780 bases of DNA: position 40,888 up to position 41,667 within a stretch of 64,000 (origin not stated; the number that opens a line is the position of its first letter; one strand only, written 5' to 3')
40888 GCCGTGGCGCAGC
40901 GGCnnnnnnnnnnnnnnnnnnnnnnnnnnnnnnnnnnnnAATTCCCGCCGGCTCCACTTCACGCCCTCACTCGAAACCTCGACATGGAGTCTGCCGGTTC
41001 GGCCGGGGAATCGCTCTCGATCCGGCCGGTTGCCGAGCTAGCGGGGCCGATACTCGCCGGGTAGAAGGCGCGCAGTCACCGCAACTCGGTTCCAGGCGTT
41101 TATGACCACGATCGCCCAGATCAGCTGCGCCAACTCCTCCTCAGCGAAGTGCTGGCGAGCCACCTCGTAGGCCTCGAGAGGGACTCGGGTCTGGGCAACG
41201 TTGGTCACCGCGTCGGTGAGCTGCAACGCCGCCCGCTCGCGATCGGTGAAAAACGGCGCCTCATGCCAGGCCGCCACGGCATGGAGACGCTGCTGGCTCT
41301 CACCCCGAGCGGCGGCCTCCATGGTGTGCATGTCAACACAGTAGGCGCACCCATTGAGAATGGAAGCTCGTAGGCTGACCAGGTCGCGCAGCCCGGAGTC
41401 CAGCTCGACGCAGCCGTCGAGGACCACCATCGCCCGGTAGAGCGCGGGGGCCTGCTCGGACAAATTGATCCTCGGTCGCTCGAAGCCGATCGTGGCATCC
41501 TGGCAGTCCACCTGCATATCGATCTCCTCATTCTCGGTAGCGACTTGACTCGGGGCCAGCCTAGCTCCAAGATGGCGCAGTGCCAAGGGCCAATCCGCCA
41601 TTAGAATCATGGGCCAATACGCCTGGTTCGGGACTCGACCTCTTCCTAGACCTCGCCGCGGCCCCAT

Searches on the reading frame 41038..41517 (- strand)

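Call 83: search_protein_families(library=ncbifam, proteins=[window:41038-41517:-], max_evalue=0.00001)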
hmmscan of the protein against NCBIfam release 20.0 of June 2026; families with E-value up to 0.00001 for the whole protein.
window:41038-41517:- (159 aa): 3 families
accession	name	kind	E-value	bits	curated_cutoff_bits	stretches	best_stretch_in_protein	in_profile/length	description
TIGR00778.1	ahpD_dom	domain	5.5e-17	61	27.8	1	39-86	3-50/51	alkylhydroperoxidase AhpD family core domain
NF053654.1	GroundWater_YciW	equivalog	5.1e-14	52.4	310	1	33-144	54-164/179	YciW-related (seleno)protein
TIGR01926.1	peroxid_rel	subfamily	5e-11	42.7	81.8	1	25-148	48-170/178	peroxidase-related enzyme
